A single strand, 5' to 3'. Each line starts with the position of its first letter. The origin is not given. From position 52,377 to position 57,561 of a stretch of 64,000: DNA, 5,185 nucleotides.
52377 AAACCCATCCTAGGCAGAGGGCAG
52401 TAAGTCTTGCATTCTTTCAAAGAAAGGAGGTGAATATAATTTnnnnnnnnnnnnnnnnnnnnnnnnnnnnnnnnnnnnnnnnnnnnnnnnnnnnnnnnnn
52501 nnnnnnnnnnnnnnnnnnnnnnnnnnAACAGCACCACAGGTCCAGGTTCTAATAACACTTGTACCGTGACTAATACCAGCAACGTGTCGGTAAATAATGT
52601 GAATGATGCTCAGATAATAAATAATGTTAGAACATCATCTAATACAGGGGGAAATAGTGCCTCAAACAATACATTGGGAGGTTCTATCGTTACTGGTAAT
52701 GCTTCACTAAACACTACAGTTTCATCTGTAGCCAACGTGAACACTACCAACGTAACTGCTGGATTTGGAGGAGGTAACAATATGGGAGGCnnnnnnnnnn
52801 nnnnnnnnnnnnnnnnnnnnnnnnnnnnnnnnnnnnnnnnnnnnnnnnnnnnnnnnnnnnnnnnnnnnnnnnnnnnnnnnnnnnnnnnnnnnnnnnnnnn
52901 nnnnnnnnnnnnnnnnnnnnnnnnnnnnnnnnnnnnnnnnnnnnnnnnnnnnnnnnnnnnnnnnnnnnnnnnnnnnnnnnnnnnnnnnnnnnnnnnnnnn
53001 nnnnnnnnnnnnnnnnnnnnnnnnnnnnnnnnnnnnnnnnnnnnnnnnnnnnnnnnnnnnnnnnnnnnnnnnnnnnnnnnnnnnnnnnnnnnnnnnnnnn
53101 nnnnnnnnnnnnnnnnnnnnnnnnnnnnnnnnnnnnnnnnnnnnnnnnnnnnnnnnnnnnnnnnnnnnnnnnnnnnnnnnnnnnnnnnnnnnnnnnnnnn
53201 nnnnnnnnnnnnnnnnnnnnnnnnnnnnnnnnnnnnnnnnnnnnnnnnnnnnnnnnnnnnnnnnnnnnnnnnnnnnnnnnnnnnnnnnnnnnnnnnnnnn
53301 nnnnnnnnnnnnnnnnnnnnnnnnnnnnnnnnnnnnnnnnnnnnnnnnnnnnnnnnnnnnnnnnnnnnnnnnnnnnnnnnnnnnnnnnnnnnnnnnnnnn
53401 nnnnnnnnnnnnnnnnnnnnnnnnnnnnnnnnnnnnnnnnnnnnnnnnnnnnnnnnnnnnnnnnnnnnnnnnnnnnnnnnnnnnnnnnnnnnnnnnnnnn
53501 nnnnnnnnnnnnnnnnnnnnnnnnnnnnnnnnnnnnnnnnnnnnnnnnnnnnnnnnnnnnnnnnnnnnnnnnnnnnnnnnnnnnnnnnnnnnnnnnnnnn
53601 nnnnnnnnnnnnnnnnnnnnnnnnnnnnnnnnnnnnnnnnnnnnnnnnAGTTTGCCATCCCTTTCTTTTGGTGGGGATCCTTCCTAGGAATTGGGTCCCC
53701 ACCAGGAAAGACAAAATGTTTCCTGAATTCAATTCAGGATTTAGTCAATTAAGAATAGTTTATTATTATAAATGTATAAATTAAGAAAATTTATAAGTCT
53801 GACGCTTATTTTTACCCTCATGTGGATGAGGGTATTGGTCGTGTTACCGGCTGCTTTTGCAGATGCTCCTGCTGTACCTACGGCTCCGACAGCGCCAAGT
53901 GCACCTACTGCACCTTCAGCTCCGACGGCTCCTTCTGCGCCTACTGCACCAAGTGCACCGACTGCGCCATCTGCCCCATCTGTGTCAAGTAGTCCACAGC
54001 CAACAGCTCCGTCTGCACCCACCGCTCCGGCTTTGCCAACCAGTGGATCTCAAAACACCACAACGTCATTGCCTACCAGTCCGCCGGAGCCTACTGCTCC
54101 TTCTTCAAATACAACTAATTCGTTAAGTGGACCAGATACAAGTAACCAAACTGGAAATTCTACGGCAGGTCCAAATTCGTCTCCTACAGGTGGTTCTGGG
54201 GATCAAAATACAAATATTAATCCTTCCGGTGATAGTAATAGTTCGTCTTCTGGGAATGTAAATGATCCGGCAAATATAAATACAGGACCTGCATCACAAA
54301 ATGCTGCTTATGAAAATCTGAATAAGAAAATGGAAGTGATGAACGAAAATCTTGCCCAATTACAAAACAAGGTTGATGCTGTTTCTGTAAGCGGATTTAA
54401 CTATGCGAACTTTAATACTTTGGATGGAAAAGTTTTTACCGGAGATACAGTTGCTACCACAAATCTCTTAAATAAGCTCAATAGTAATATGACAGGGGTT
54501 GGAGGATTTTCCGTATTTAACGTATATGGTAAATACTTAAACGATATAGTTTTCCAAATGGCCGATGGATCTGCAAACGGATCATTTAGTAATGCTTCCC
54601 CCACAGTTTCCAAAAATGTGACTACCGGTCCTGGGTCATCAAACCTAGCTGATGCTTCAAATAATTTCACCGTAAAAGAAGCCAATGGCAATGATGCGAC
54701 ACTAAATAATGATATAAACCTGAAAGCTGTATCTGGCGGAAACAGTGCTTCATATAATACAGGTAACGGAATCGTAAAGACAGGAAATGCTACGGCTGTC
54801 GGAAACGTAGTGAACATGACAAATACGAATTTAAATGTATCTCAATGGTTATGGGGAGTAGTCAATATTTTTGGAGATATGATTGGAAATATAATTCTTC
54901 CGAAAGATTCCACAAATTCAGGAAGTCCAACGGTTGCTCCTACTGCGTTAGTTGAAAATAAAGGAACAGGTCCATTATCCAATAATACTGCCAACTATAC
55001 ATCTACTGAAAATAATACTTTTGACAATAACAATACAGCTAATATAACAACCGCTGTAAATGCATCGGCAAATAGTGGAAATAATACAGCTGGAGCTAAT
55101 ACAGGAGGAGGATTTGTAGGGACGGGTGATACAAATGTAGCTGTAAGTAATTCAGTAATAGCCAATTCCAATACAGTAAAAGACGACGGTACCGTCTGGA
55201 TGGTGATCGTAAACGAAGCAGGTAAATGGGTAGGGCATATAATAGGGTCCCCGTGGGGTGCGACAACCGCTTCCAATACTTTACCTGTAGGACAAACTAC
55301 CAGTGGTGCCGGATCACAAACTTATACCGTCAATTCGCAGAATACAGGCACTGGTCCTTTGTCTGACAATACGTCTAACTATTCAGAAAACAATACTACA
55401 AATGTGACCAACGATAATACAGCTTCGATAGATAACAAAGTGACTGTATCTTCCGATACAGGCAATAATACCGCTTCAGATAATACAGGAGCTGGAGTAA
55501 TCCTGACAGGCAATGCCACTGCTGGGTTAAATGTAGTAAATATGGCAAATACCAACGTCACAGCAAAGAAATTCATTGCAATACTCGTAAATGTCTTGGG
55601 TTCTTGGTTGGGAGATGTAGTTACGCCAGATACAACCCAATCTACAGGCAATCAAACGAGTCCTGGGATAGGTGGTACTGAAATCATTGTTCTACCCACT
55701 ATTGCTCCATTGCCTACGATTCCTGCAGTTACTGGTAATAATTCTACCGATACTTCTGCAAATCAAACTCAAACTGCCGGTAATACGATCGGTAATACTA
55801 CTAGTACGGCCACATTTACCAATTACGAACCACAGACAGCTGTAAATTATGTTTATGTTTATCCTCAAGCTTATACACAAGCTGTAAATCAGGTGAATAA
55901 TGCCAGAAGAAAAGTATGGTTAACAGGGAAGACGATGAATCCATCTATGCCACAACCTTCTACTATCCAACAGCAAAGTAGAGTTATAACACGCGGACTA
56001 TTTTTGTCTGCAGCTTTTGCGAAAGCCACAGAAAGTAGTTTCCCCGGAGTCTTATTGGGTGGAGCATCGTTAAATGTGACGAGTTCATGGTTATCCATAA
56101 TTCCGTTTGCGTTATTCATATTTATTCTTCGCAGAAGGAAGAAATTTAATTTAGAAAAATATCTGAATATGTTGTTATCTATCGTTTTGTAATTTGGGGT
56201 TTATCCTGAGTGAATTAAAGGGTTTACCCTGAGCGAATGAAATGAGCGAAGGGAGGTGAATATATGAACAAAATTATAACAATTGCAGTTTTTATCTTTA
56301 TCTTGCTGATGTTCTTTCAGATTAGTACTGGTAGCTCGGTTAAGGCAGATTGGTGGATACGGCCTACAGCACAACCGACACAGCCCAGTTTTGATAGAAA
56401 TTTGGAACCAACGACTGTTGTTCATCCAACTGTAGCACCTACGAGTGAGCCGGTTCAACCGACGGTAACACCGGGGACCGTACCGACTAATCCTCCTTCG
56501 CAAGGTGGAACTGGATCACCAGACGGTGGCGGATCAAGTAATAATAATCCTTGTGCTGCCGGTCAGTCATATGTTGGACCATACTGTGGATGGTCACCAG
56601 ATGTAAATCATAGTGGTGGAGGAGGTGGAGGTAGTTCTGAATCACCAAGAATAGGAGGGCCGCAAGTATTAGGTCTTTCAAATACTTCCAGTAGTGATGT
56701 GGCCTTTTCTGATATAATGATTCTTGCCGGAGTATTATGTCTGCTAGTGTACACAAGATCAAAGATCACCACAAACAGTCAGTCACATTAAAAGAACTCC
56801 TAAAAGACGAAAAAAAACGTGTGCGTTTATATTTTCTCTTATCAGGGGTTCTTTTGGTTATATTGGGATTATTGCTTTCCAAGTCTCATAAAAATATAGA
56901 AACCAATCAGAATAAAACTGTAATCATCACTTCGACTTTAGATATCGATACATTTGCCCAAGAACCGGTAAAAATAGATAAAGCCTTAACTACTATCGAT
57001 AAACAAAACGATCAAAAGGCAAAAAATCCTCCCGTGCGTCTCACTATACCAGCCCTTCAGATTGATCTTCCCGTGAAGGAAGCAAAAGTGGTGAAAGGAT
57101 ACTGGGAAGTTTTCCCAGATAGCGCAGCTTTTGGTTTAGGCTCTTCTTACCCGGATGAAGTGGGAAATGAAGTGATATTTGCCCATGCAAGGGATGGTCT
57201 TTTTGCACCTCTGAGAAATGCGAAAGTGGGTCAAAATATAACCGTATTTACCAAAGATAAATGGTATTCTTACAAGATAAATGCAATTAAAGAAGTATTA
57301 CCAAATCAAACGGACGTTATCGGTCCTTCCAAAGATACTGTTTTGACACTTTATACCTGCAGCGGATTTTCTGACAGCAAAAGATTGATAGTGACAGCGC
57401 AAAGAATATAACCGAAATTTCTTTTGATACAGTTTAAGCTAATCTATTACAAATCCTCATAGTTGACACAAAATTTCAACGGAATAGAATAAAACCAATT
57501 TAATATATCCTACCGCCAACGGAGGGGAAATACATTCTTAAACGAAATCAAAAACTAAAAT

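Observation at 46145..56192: Paralogous family of secreted proteins built from ~88-aa repeats saturated with N-x-S/T sequons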

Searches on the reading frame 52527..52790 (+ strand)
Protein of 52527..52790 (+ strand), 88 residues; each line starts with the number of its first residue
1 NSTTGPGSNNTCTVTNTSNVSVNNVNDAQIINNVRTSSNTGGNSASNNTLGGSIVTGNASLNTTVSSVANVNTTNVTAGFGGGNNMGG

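Call 29: search_protein_representatives(alignment_id=A2)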
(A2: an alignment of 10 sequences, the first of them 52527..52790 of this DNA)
Query: 10 sequences, 89 profile positions. Proteins with E-value up to 0.001 (for the whole library): 3107; up to 1e-10: 1737; up to 1e-30: 282. The best 150 are listed.
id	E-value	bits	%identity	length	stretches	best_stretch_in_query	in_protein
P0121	5.1e-120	408.1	-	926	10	1-72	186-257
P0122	2.6e-97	335.3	-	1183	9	1-77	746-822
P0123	2.0e-87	303.7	-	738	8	1-80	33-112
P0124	1.2e-83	291.5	-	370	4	1-86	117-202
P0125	6.2e-81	282.8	-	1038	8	1-75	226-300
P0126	2.7e-79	277.6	-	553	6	1-86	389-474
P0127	2.0e-78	274.8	-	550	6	1-77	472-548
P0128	2.6e-78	274.4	-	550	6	1-82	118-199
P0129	1.0e-77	272.6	-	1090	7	1-75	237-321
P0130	2.6e-77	271.2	-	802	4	1-89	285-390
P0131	8.5e-77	269.6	-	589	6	1-74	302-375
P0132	2.0e-76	268.4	-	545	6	1-79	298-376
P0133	2.8e-76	267.9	-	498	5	1-85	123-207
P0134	2.9e-74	261.5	-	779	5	1-78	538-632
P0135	1.9e-72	255.7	-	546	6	1-81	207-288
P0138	1.7e-70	249.3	-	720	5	1-75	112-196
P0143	2.1e-68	242.7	-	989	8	1-75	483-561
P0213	1.3e-46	172.8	-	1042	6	17-74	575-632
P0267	1.0e-37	144.3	-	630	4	10-74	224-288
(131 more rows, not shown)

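Call 30: list_cluster_members(proteins=[P0121, P0122, P0123, P0125, P0126, P0130, P0138, P0143, P0213, P0267])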
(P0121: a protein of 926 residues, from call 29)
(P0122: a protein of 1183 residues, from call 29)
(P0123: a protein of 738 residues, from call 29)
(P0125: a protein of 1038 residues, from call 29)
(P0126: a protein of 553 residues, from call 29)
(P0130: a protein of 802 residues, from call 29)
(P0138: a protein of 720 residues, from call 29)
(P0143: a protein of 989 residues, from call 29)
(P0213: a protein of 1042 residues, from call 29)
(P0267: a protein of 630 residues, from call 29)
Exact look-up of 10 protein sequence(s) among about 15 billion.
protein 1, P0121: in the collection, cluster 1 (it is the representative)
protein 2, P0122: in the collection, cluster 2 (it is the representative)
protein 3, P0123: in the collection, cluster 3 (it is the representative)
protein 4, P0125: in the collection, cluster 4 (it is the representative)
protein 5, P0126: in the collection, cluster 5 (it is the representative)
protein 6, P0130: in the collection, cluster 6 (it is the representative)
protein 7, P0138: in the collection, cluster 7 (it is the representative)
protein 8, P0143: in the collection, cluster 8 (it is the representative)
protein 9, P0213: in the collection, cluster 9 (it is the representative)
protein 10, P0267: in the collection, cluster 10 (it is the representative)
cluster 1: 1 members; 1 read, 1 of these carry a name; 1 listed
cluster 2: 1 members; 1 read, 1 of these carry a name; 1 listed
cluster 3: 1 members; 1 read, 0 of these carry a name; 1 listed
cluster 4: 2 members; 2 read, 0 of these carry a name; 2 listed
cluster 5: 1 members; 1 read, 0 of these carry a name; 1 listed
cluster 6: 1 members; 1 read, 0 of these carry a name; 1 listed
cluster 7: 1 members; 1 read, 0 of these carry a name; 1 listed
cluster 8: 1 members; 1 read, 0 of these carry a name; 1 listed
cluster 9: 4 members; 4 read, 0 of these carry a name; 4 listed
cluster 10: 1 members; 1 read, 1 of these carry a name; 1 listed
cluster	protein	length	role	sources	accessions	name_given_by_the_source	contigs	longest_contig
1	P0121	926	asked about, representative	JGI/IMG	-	hypothetical protein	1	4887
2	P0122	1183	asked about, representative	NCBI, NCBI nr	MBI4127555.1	MAG: hypothetical protein HY459_00640 [Parcubacteria group bacterium] | hypothetical protein [Parcubacteria group bacterium]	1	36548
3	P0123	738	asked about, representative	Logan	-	-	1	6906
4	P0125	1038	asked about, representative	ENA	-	-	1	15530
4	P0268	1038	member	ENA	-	-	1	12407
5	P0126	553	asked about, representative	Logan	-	-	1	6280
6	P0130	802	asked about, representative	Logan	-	-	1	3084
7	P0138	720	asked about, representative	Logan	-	-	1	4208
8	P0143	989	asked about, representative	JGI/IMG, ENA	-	-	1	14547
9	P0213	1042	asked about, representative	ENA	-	-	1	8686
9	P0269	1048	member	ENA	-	-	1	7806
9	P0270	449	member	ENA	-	-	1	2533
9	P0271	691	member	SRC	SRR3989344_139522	-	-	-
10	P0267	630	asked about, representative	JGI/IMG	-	hypothetical protein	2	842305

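Call 54: find_homologous_proteins(query=A2, max_evalue=0.001)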
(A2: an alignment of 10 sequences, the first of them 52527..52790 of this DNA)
Query A2 (10 sequences) (88 aa, profile of the alignment): 39 proteins with E <= 0.001 among 1195 candidates.
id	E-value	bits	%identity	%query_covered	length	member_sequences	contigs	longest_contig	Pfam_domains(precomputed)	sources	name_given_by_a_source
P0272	4.6e-36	141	72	73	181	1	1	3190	-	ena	-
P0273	2.9e-29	119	63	99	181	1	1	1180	-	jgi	jgi:hypothetical protein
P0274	4.1e-26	109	34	76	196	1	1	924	-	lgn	-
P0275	3.7e-25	106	40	66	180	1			-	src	-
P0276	7.1e-25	105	46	90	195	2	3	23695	-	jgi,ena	jgi:hypothetical protein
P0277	7.5e-25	105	41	69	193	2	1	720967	-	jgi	-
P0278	8.2e-25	105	37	77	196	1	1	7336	-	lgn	-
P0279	8.7e-24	101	45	64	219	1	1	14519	-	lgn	-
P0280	1.3e-22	98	50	80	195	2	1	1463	-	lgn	-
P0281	2.1e-21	94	66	99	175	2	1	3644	-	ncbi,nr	ncbi:hypothetical protein HZB96_01395, partial [Candidatus Gottesmanbacteria bacterium]|nr:hypotheti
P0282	2.6e-20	90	40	88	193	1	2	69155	-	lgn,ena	-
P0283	7.5e-19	86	81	89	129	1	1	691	-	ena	-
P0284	1.2e-18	85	72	81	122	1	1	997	-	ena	-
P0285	1.9e-18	84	33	80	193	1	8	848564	-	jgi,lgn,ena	-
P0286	1.9e-17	81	39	88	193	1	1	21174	-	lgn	-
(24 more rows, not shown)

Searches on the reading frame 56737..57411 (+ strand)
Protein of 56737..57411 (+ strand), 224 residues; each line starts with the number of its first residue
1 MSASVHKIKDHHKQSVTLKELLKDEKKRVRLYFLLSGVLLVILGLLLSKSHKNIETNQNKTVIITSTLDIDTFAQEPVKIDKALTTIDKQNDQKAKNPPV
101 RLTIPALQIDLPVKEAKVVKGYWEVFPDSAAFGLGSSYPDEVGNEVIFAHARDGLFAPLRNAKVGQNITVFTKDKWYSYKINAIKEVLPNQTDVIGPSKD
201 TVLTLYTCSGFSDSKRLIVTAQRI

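Call 3: search_protein_families(library=pfam, proteins=[window:56737-57411:+], max_evalue=0.1)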
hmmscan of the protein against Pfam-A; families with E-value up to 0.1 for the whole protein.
window:56737-57411:+ (224 aa): 1 family
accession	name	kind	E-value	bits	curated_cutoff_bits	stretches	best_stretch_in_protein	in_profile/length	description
PF04203.18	Sortase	-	1.6e-21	76.7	26.6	1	102-223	1-124/125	Sortase domain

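Call 4: search_protein_families(library=ncbifam, proteins=[window:56737-57411:+], max_evalue=0.1)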
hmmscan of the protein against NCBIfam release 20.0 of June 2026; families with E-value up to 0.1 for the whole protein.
window:56737-57411:+ (224 aa): 9 families
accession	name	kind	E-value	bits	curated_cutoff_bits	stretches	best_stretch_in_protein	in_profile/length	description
TIGR01076.1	sortase_fam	subfamily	6.3e-13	48.7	39.35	1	101-224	2-128/136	sortase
NF058671.1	sortase_SrtD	exception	8.6e-13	48.4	140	1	33-221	5-185/187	class D sortase, LPxTATN-specific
NF033747.1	class_E_sortase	subfamily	1.1e-11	45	160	1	86-222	58-204/211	class E sortase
NF033745.1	class_C_sortase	subfamily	1.4e-11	44.5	160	1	59-223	56-220/220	class C sortase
NF033746.1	class_D_sortase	subfamily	4e-10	39.6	165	1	102-221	13-131/135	class D sortase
TIGR03784.1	marine_sortase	equivalog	5e-08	32.8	158.25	1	134-213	82-161/174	class GN sortase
NF033748.1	class_F_sortase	subfamily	6.6e-07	29.1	166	1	93-215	5-140/155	class F sortase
TIGR03064.1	sortase_srtB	equivalog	0.019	14.3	153.75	1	167-219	183-235/235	class B sortase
TIGR04211.1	SH3_and_anchor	equivalog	0.086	12.4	65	0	7-48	140-181/198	TIGR04211 family SH3 domain-containing protein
